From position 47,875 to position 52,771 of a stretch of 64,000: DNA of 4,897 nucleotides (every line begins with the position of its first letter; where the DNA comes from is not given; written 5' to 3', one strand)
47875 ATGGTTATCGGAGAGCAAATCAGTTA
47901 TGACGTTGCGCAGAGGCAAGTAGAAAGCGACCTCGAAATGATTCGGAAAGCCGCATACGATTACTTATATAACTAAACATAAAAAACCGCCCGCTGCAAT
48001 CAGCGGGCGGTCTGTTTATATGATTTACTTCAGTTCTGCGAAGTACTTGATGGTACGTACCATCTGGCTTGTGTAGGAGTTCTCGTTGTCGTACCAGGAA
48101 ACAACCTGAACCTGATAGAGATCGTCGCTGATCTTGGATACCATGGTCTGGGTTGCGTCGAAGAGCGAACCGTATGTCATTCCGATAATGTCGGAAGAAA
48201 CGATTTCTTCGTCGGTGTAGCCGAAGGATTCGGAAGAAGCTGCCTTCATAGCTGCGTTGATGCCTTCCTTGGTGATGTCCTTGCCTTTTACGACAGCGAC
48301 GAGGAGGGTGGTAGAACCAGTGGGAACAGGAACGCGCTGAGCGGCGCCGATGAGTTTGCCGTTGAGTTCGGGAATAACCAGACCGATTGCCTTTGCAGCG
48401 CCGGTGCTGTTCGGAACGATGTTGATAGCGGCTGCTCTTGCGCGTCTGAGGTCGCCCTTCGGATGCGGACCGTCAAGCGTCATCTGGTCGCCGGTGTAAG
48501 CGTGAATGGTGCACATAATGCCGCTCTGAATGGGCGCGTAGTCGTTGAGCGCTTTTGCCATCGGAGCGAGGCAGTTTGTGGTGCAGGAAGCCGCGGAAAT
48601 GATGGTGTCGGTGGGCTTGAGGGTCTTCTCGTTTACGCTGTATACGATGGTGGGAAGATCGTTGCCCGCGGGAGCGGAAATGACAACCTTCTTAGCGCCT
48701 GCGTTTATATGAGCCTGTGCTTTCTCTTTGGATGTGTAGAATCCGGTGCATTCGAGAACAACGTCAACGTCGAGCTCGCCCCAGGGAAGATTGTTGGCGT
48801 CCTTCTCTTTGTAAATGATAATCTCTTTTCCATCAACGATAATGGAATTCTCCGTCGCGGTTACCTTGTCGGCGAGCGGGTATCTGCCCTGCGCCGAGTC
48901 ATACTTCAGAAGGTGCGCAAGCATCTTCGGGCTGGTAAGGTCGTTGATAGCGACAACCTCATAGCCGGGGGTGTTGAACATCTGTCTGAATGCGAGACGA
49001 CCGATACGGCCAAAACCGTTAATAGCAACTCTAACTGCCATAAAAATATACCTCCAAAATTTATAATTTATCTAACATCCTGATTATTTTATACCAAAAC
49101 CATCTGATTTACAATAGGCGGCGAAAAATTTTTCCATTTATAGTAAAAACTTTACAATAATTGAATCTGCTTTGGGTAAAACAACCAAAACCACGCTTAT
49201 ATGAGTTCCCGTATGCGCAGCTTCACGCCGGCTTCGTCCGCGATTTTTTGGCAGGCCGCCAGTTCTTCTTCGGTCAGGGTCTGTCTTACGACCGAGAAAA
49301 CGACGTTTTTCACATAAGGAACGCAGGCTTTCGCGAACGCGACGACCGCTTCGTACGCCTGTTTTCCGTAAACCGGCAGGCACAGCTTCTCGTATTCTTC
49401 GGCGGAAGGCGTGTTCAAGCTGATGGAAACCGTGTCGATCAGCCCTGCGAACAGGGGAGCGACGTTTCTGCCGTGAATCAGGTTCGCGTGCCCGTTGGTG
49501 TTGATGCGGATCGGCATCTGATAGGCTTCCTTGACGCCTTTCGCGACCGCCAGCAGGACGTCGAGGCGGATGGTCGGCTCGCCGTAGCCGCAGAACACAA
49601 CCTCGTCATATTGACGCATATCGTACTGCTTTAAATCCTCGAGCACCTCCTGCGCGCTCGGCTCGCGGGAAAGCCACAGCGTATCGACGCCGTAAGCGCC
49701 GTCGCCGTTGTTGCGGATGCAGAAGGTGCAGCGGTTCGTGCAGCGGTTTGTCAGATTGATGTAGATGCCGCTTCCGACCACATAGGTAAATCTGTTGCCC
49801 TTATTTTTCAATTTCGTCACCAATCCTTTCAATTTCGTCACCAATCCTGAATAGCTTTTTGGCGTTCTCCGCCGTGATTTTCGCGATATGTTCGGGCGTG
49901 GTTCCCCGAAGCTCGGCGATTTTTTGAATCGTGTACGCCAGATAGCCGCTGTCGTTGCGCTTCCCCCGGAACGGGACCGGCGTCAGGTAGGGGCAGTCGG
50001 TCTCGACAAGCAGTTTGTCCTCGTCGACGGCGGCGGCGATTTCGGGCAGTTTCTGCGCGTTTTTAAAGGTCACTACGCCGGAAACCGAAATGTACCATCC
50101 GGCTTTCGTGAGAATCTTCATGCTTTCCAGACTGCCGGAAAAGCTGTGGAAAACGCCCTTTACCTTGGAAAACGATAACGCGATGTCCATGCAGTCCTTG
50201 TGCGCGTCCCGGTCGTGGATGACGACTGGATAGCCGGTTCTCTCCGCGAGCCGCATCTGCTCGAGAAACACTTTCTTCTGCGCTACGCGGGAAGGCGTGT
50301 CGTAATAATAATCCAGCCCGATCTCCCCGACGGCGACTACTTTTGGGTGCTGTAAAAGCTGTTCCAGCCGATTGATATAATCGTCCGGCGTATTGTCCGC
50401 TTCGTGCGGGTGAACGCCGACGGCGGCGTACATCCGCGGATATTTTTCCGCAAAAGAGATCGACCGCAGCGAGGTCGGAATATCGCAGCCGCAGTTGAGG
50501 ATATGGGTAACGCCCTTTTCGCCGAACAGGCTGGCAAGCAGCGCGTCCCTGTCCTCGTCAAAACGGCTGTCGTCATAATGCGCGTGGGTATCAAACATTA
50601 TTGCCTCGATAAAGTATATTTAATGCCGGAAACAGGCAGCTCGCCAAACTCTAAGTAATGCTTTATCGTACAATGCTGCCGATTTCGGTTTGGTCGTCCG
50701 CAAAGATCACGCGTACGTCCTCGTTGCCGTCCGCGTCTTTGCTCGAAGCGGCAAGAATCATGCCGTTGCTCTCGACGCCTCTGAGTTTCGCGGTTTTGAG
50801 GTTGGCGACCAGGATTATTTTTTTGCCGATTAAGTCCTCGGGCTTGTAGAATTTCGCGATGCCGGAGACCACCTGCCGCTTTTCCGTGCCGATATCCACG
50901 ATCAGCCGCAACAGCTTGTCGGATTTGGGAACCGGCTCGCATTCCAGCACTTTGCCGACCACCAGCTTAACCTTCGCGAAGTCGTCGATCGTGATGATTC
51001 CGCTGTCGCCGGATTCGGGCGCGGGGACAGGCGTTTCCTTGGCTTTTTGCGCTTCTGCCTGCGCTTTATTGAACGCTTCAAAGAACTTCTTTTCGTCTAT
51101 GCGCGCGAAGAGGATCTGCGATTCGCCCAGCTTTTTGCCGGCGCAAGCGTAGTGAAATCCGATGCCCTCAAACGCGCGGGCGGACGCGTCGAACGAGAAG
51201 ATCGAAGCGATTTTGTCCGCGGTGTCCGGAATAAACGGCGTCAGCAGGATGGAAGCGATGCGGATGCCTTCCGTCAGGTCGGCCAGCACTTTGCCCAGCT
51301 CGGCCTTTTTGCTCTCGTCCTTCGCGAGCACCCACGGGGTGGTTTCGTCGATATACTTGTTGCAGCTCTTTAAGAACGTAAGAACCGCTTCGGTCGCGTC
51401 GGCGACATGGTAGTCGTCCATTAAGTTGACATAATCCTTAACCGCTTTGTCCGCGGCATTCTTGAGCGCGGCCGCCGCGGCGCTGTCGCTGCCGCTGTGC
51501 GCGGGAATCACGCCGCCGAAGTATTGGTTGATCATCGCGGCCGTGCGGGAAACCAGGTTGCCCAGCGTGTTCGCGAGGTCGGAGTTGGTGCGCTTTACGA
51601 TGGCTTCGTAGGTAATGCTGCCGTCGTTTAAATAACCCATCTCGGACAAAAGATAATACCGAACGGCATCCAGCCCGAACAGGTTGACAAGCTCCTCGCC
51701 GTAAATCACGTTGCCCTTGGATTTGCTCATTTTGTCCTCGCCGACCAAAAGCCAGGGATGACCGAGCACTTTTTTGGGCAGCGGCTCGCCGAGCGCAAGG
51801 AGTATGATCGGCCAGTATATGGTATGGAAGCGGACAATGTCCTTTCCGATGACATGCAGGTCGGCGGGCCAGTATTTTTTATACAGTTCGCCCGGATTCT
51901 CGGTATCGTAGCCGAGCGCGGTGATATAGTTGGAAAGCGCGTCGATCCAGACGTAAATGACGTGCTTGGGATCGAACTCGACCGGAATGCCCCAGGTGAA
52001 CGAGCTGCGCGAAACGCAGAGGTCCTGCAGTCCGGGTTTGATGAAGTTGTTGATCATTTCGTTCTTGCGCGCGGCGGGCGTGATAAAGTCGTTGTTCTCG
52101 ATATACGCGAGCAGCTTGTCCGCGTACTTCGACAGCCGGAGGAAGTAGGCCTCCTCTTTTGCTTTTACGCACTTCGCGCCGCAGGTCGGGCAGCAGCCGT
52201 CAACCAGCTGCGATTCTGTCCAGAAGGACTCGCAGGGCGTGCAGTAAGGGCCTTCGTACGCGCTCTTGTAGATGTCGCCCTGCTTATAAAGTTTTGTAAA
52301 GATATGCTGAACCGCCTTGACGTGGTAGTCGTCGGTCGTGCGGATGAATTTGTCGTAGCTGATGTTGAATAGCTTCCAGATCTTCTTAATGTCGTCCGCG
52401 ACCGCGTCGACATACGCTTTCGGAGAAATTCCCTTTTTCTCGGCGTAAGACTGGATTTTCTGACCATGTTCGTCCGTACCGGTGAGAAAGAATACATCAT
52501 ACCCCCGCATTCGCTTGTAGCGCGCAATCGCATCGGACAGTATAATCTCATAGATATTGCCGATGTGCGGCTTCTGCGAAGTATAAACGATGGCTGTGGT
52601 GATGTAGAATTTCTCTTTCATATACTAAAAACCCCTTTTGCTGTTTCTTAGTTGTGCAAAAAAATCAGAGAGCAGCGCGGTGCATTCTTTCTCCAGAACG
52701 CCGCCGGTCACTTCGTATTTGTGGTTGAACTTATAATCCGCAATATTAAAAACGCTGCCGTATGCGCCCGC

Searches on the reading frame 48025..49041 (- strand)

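Call 84: search_protein_families(library=pfam, proteins=[window:48025-49041:-], max_evalue=0.00001)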
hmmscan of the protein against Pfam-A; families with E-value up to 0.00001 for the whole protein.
window:48025-49041:- (338 aa): 2 families
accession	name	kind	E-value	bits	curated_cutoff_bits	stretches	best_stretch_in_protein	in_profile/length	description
PF02800.25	Gp_dh_C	-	8.8e-51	172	24.4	1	158-317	1-158/158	Glyceraldehyde 3-phosphate dehydrogenase, C-terminal domain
PF00044.30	Gp_dh_N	-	6.4e-37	126.3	31.7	1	3-105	1-101/101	Glyceraldehyde 3-phosphate dehydrogenase, NAD binding domain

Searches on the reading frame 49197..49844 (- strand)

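Call 84: search_protein_families(library=pfam, proteins=[window:49197-49844:-], max_evalue=0.00001)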
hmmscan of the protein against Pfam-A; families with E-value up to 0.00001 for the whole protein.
window:49197-49844:- (215 aa): 1 family
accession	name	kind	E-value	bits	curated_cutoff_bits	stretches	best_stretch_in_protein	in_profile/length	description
PF04055.27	Radical_SAM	-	1.7e-18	67.8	29.5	1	29-196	1-160/166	Radical SAM superfamily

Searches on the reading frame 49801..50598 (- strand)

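Call 84: search_protein_families(library=pfam, proteins=[window:49801-50598:-], max_evalue=0.00001)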
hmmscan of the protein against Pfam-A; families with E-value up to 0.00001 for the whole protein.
window:49801-50598:- (265 aa): 1 family
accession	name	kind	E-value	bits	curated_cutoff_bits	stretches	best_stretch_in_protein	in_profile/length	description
PF01026.27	TatD_DNase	-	4.8e-88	295.3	27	1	2-251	1-253/253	TatD related DNase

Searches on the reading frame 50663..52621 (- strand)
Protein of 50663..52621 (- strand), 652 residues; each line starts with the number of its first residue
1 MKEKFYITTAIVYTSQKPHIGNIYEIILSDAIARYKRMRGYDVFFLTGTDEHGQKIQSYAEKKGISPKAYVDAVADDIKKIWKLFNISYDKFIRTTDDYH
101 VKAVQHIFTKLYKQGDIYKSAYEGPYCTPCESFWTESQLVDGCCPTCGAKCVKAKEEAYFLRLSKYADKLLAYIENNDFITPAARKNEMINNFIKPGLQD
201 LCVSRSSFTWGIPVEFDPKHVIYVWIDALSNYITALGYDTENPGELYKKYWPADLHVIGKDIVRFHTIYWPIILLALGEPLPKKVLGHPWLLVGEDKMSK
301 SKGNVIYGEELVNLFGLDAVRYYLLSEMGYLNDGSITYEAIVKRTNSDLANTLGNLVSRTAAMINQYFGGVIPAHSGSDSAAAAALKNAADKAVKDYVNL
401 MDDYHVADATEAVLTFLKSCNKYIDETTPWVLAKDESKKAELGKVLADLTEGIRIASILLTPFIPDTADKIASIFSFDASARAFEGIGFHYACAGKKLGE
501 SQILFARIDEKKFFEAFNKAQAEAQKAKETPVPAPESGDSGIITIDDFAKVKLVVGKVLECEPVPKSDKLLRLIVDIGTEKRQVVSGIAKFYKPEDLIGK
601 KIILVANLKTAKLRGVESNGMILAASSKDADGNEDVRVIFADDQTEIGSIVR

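Call 84: search_protein_families(library=pfam, proteins=[window:50663-52621:-], max_evalue=0.00001)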
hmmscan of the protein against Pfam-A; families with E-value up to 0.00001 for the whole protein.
window:50663-52621:- (652 aa): 7 families
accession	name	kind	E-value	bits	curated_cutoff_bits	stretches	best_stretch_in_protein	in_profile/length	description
PF09334.17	tRNA-synt_1g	-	1.1e-114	383.7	20.1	2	147-360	172-390/391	tRNA synthetases class I (M)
PF00133.28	tRNA-synt_1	-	2.3e-33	116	22.7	2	2-214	22-243/414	tRNA synthetases class I (I, L, M and V)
PF01588.26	tRNA_bind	-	3.8e-31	107.5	27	1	553-649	1-95/96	Putative tRNA binding domain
PF01406.26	tRNA-synt_1e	-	2.6e-12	47.2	27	1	4-121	11-125/301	tRNA synthetases class I (C) catalytic domain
PF19303.5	Anticodon_3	-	3.8e-11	43.5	23.5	1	376-512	4-139/152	Anticodon binding domain of methionyl tRNA ligase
PF08264.19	Anticodon_1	-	2.1e-06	28.1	25.1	1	390-483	8-89/148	Anticodon-binding domain of tRNA ligase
PF01921.24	tRNA-synt_1f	-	6.8e-06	25.7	27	0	258-326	240-311/360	tRNA synthetases class I (K)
